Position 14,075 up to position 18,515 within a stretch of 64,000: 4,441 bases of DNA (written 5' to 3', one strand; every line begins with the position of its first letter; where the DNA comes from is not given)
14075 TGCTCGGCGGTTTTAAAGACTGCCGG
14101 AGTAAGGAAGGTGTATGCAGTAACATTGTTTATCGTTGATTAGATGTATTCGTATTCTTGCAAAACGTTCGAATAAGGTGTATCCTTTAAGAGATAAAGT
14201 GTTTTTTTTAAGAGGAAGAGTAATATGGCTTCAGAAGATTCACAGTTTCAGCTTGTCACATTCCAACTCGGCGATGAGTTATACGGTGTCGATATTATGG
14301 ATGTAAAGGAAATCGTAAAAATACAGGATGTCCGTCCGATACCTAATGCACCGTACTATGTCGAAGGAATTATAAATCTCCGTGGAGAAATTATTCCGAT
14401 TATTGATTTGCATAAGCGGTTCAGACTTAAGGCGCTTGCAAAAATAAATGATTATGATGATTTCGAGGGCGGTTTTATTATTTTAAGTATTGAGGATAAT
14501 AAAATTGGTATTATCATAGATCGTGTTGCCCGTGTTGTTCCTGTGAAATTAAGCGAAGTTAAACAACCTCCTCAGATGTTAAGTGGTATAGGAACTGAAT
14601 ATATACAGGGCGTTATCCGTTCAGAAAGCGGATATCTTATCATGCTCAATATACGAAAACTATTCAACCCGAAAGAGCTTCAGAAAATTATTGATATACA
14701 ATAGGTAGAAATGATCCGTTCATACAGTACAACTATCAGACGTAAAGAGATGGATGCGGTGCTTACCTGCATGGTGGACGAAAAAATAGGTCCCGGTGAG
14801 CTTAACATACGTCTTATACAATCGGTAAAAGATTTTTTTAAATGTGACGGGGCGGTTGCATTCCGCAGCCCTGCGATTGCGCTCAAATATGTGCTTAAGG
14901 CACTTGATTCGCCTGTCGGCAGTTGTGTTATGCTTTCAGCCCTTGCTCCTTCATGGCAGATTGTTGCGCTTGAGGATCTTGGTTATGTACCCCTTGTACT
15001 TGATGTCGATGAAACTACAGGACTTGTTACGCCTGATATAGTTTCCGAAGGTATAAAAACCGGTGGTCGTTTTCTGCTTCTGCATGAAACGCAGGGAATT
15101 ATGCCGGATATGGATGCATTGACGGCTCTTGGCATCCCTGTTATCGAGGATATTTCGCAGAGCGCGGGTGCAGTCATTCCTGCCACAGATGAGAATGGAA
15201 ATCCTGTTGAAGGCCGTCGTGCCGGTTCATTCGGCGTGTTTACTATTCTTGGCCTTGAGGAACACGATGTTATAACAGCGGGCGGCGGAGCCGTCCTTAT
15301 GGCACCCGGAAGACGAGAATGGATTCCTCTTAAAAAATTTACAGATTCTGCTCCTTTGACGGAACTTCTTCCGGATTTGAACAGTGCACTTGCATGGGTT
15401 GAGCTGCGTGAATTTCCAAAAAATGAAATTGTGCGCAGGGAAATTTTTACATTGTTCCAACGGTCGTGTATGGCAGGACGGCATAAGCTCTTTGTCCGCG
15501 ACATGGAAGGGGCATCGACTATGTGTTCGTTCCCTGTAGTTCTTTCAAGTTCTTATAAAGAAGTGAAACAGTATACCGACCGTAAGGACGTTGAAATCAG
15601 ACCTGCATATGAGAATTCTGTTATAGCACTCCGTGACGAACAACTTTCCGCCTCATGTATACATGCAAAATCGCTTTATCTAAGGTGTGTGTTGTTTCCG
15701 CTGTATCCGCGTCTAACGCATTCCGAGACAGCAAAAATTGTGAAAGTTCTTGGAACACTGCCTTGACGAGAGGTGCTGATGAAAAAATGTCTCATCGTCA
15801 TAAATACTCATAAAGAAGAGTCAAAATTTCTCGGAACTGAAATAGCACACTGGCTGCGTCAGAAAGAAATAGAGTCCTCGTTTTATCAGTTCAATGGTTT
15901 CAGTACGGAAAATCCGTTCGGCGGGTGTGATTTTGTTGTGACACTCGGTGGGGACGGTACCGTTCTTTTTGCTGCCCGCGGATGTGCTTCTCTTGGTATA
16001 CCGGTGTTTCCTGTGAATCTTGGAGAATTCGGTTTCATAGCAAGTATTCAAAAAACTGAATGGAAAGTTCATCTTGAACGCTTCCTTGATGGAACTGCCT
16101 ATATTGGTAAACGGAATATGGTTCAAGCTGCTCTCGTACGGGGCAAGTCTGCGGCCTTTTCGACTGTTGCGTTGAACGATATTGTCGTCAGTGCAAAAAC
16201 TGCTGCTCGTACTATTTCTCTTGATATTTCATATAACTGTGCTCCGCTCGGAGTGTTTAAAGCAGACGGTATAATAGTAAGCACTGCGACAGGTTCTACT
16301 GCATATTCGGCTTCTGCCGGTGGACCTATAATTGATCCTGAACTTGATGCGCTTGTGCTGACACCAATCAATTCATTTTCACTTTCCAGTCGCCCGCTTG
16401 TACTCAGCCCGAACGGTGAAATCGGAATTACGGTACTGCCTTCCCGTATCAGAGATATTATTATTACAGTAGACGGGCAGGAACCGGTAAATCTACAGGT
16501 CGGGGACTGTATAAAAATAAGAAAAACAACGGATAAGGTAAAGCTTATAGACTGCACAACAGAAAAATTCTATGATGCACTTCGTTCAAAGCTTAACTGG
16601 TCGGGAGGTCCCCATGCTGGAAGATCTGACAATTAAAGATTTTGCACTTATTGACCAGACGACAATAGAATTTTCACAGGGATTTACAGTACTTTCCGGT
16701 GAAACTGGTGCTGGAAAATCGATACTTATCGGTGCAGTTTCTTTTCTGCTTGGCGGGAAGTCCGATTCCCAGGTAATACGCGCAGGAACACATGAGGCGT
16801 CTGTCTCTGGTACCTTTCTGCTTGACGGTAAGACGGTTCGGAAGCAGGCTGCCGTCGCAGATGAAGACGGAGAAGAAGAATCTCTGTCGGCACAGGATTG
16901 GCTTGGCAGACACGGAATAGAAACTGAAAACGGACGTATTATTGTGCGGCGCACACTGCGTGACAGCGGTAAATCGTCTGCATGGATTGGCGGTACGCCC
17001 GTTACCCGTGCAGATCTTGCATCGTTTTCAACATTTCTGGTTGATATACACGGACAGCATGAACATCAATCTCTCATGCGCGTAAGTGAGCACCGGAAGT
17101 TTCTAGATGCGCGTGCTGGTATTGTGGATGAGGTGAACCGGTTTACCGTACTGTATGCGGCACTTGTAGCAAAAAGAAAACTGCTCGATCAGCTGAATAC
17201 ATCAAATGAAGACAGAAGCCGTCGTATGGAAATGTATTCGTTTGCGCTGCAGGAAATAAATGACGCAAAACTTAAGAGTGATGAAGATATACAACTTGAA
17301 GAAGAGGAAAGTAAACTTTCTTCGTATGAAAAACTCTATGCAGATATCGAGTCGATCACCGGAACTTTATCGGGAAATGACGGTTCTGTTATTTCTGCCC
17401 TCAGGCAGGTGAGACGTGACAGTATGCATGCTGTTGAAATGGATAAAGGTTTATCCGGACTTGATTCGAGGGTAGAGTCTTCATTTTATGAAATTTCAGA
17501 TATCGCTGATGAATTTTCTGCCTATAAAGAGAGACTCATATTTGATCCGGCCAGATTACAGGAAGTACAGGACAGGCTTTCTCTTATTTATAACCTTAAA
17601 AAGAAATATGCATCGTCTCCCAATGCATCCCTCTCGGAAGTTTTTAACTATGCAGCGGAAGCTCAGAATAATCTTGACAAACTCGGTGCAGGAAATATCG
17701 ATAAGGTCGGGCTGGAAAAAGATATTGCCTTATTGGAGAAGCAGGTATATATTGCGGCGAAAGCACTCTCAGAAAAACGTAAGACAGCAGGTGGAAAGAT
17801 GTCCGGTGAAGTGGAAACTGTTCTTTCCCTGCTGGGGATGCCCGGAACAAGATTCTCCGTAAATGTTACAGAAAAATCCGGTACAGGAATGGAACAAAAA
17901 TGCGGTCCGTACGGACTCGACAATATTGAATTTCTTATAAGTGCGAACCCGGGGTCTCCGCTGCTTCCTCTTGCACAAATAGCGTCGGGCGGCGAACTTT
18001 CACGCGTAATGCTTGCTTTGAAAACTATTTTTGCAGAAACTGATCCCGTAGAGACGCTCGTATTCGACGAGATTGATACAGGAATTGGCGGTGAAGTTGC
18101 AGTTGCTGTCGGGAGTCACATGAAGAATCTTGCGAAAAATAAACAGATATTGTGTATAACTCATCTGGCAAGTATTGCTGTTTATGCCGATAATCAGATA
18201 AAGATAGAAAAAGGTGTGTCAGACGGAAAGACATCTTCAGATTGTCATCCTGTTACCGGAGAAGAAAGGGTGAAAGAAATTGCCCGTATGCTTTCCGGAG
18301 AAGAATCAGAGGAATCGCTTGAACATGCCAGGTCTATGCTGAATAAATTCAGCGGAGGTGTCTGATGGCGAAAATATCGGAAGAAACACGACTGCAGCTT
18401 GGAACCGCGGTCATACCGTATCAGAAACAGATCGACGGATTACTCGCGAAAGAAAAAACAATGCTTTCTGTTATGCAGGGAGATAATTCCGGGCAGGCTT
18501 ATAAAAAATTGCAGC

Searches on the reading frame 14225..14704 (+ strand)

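Call 41: search_protein_families(library=pfam, proteins=[window:14225-14704:+], max_evalue=0.00001)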
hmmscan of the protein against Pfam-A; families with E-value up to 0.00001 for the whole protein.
window:14225-14704:+ (159 aa): 1 family
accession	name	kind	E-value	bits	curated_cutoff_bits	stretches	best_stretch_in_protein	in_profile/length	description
PF01584.24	CheW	-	3.7e-33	114.5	23.5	1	9-148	1-135/138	CheW-like domain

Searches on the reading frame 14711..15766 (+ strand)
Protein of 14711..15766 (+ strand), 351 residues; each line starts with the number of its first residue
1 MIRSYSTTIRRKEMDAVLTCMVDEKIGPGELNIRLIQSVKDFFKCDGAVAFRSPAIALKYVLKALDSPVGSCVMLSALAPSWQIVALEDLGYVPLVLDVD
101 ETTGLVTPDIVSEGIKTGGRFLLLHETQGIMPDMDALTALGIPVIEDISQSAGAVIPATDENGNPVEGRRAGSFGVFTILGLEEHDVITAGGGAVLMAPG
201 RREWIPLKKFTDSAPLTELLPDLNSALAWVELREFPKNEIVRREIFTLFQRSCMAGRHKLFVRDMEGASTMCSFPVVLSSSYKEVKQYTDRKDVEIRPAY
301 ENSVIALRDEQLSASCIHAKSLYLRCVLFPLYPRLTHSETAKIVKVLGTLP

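Call 41: search_protein_families(library=pfam, proteins=[window:14711-15766:+], max_evalue=0.00001)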
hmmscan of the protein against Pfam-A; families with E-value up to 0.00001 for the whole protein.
window:14711-15766:+ (351 aa): 1 family
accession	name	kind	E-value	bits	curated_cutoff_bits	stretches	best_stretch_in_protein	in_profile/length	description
PF01041.23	DegT_DnrJ_EryC1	-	6.2e-20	72.2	19.8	1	9-196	3-185/360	DegT/DnrJ/EryC1/StrS aminotransferase family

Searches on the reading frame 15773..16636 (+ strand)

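Call 41: search_protein_families(library=pfam, proteins=[window:15773-16636:+], max_evalue=0.00001)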
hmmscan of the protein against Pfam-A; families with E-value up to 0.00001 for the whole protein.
window:15773-16636:+ (287 aa): 2 families
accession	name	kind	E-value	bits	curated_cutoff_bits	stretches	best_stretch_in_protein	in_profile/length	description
PF20143.4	NAD_kinase_C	-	5.1e-31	107.5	23.7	1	134-260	1-125/126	ATP-NAD kinase C-terminal domain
PF01513.26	NAD_kinase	-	3e-16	60.3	25.5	1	51-107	72-128/130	ATP-NAD kinase N-terminal domain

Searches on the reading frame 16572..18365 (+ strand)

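Call 42: search_protein_families(library=pfam, proteins=[window:16572-18365:+], max_evalue=0.00001)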
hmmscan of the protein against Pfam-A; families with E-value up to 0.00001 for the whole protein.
window:16572-18365:+ (597 aa): 2 families
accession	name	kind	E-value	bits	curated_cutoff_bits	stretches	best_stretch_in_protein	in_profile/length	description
PF02463.25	SMC_N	-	1.1e-19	71.3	40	1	15-547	1-213/220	RecF/RecN/SMC N terminal domain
PF13476.12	AAA_23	-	2.5e-14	54.8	27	1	19-259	2-196/201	AAA domain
